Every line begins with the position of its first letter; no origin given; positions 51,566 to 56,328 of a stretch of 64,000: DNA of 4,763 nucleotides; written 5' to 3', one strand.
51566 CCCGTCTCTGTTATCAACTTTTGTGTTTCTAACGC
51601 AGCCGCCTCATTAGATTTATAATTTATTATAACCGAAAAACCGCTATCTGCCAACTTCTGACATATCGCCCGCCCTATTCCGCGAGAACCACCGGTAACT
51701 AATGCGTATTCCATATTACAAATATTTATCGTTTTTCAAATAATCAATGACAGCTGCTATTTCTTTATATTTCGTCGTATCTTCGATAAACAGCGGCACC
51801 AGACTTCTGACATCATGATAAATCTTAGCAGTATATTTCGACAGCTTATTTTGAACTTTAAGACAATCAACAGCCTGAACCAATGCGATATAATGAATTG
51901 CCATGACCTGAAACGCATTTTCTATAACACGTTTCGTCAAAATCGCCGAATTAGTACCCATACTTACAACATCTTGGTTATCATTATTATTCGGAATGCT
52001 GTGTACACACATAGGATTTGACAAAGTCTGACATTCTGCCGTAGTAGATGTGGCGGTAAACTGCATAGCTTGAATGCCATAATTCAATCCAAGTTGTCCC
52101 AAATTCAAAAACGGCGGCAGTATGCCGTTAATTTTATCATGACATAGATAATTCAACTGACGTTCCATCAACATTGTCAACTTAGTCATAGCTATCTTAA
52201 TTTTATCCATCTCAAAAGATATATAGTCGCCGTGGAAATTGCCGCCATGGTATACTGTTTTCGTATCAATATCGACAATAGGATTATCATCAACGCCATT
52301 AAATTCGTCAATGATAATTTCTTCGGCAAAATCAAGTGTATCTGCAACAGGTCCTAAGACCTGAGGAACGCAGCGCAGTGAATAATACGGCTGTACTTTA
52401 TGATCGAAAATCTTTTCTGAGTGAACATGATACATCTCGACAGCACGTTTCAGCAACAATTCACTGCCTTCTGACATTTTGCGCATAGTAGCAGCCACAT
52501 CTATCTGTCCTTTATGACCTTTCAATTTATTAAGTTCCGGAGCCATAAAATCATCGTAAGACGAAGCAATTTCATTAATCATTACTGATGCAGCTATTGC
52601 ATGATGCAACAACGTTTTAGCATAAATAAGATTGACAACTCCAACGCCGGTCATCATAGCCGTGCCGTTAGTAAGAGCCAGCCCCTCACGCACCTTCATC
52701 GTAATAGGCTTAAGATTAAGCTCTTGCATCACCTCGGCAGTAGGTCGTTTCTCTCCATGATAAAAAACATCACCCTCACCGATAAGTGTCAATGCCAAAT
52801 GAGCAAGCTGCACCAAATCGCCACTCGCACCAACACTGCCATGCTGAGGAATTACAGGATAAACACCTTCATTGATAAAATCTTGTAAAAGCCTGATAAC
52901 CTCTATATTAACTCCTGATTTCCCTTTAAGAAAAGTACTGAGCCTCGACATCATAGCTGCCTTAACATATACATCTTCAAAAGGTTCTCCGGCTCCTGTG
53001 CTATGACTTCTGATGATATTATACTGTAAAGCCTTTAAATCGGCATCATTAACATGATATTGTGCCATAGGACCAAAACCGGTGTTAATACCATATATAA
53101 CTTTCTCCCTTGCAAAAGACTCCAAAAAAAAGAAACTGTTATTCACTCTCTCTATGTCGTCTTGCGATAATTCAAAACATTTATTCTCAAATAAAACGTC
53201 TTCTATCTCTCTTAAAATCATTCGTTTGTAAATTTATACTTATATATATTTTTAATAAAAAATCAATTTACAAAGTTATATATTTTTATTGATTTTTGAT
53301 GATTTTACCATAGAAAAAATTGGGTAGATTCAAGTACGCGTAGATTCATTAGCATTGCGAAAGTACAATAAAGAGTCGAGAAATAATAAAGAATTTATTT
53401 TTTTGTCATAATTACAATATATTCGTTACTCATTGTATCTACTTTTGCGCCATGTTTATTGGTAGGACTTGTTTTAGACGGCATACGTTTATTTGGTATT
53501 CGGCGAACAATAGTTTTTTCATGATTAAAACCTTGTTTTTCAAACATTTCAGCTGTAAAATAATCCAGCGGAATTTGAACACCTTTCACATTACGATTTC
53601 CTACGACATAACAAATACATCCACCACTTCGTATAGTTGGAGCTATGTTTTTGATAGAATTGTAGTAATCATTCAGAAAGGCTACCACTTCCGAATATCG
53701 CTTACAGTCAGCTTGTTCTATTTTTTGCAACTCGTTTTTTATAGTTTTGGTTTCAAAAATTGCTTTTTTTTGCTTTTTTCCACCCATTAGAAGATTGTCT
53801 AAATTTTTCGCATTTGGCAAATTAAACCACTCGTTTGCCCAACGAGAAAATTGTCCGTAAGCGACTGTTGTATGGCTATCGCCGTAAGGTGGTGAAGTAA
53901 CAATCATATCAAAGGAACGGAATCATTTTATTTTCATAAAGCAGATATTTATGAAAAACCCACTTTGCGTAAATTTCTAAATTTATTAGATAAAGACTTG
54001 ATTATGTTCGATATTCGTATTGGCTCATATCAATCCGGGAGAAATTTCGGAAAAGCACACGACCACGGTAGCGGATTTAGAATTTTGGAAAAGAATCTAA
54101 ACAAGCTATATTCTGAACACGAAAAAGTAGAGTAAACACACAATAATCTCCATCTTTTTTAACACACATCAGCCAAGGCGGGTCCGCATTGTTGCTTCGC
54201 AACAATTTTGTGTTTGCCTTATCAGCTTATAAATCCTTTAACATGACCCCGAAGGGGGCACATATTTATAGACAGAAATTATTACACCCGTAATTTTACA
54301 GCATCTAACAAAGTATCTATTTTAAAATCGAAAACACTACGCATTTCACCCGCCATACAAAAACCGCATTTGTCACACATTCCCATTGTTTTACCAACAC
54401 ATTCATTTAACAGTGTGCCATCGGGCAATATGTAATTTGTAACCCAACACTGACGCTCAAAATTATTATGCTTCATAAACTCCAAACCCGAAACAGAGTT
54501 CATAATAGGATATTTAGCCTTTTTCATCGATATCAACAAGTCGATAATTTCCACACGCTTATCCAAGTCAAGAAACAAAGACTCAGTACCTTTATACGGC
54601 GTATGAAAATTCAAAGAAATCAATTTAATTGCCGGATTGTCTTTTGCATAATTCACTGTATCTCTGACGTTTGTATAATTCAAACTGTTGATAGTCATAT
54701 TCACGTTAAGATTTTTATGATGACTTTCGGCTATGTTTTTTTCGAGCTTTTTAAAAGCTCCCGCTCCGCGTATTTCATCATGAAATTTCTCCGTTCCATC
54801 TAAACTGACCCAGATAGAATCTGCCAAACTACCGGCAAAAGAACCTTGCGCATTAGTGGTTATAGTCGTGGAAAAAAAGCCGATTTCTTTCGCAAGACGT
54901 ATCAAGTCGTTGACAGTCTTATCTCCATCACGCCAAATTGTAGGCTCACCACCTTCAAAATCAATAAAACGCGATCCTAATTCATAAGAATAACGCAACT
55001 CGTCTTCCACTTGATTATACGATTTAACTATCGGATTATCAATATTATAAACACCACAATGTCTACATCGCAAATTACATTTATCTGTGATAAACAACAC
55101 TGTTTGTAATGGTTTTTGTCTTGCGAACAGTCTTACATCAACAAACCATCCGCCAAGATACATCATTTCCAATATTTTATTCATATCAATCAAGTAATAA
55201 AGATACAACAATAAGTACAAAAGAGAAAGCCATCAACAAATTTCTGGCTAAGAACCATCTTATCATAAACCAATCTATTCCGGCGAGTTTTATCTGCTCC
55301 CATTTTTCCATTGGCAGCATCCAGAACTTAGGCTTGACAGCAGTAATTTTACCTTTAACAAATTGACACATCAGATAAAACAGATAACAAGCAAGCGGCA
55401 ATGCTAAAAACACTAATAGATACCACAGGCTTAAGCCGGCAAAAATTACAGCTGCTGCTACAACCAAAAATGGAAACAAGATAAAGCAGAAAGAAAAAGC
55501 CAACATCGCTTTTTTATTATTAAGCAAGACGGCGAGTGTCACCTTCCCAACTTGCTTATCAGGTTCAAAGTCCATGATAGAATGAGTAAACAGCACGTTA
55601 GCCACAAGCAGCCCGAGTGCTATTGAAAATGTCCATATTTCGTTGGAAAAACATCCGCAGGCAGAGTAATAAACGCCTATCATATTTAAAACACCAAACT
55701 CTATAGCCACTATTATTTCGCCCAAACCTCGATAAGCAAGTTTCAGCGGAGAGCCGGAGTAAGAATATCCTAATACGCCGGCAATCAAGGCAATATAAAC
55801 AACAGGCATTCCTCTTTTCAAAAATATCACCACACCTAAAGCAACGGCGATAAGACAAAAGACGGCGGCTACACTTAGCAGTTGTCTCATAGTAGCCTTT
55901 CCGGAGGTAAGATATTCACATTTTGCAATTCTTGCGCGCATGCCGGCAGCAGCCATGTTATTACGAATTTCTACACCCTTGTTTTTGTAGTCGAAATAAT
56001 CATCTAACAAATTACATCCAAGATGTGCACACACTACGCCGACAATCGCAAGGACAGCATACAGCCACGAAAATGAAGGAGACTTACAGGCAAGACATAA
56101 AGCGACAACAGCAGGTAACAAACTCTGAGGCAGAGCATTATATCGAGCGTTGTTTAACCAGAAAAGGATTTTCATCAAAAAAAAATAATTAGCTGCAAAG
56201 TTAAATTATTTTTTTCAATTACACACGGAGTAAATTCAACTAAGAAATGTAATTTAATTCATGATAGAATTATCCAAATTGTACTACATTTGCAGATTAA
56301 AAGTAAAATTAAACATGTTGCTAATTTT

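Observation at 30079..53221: A 23-kb, 24-gene aryl-polyene/flexirubin-type pigment operon that starts with a TAL but has no dialkylresorcinol KAS III gene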

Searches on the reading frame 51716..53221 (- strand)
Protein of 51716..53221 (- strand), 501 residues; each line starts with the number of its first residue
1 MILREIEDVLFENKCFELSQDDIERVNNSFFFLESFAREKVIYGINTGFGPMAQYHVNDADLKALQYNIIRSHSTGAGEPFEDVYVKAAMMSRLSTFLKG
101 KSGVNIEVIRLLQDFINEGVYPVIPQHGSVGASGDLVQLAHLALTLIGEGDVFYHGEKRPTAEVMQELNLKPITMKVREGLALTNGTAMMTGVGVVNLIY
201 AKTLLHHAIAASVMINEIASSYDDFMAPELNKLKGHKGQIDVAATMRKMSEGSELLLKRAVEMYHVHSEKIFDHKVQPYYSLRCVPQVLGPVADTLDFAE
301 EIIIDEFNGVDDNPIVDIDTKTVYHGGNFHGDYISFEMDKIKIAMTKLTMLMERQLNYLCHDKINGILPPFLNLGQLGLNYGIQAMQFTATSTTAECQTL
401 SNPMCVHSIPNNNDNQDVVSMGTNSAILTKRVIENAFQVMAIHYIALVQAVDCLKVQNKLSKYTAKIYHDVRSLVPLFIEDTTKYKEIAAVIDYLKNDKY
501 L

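Call 4: search_protein_families(library=pfam, proteins=[window:51716-53221:-], max_evalue=0.01)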
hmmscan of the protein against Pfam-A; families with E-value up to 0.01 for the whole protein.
window:51716-53221:- (501 aa): 1 family
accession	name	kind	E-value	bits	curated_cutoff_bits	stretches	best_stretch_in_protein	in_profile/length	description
PF00221.24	Lyase_aromatic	-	2.4e-162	541.3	27.3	1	4-472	4-465/466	Aromatic amino acid lyase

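Call 7: find_encoding_contigs(protein=window:51716-53221:-, flank=10000, max_places=6)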
Protein window:51716-53221:- (501 aa): 23 contigs read that carry it; 6 places shown.
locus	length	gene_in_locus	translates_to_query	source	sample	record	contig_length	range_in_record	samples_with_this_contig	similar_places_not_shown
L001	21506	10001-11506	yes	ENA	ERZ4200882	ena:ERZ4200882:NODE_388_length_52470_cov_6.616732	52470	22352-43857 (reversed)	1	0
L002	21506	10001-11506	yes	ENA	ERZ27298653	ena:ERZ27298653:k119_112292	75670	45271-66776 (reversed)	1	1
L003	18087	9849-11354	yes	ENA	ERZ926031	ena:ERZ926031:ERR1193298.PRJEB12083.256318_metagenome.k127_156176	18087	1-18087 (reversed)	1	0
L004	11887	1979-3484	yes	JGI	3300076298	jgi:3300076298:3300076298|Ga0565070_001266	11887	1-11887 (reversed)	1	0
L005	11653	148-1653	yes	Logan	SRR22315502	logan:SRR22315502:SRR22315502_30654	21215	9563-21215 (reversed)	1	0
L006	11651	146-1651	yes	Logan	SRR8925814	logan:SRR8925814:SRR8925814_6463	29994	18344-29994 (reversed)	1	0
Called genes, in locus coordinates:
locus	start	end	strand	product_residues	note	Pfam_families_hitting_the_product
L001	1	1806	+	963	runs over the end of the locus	PF00801:PKD (weak), PF18911:PKD_4, PF18962:Por_Secre_tail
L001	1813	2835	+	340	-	PF07719:TPR_2 (faint), PF13174:TPR_6 (faint), PF13176:TPR_7 (faint), PF00515:TPR_1, PF13181:TPR_8 (weak), PF13414:TPR_11 (weak), PF13432:TPR_16 (weak), PF00515:TPR_1 (weak), +10 more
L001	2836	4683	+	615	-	-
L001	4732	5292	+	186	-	PF24986:PRC_RimM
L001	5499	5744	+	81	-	PF00830:Ribosomal_L28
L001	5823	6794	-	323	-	PF16125:DUF4837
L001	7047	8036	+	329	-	PF01040:UbiA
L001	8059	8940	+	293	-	PF04055:Radical_SAM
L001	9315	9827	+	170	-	PF01555:N6_N4_Mtase (faint)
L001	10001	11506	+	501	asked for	PF00221:Lyase_aromatic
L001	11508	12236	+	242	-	PF00106:adh_short, PF08659:KR, PF13561:adh_short_C2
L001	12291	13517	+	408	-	PF00109:ketoacyl-synt, PF02801:Ketoacyl-synt_C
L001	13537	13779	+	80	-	PF00550:PP-binding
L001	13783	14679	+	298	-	PF03279:Lip_A_acyltrans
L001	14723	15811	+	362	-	PF21212:Dimerisation2-like_dom, PF00891:Methyltransf_2, PF13489:Methyltransf_23 (weak), PF08242:Methyltransf_12 (weak)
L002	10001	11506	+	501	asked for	PF00221:Lyase_aromatic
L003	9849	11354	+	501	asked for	PF00221:Lyase_aromatic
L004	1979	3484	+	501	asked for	PF00221:Lyase_aromatic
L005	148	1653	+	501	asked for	PF00221:Lyase_aromatic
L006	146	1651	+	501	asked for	PF00221:Lyase_aromatic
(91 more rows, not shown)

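Call 8: search_protein_families(library=ncbifam, proteins=[window:51716-53221:-], max_evalue=0.001)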
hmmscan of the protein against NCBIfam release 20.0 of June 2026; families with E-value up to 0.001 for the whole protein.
window:51716-53221:- (501 aa): 8 families
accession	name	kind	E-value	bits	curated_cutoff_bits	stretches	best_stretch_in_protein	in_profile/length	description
NF053541.1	FlxA_rubin_TAL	equivalog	6.5e-248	823.1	700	1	3-497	3-498/498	flexirubin biosynthesis tyrosine ammonia-lyase FlxA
NF006871.0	PRK09367.1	subfamily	1e-134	450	524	1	3-499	13-496/505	histidine ammonia-lyase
TIGR01225.1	hutH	equivalog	8.7e-134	446.7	539.15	1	4-499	11-493/506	histidine ammonia-lyase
TIGR03832.1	Tyr_2_3_mutase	equivalog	5.5e-118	394.7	501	1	12-494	17-506/507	tyrosine 2,3-aminomutase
TIGR04475.1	Phe_D_beta_mut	equivalog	2e-111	373.2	800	1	3-484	12-498/510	phenylalanine aminomutase (D-beta-phenylalanine forming)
NF041222.1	BagA_FevW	exception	1.1e-84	285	1000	1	16-495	24-514/529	bagremycin/ferroverdin biosynthesis tyrosine ammonia-lyase BagA/FevW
TIGR01226.1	phe_am_lyase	equivalog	8.3e-80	268.9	519.15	1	20-465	59-512/680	phenylalanine ammonia-lyase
TIGR04473.1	taxol_Phe_23mut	exception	3.6e-59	200.7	1250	1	41-465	78-508/687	phenylalanine aminomutase (L-beta-phenylalanine forming)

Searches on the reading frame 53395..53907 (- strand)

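Call 39: search_protein_families(library=pfam, proteins=[window:53395-53907:-], max_evalue=0.001)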
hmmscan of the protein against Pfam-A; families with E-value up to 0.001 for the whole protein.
window:53395-53907:- (170 aa): 1 family
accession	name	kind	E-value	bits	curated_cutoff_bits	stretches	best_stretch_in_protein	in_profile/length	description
PF01555.25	N6_N4_Mtase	-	1.4e-05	25.6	26.7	1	1-169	3-106/221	DNA methylase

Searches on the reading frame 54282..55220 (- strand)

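Call 39: search_protein_families(library=pfam, proteins=[window:54282-55220:-], max_evalue=0.001)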
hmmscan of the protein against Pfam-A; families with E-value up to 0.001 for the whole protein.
window:54282-55220:- (312 aa): 1 family
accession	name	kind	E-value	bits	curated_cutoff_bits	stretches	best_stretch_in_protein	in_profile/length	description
PF04055.27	Radical_SAM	-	4.7e-13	50.1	29.5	1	44-178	3-149/166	Radical SAM superfamily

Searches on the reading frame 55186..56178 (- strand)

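Call 39: search_protein_families(library=pfam, proteins=[window:55186-56178:-], max_evalue=0.001)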
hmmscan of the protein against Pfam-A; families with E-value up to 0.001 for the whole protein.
window:55186-56178:- (330 aa): 1 family
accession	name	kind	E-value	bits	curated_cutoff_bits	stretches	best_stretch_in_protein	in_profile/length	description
PF01040.23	UbiA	-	1.1e-24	87.5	34.2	1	20-268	2-229/250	UbiA prenyltransferase family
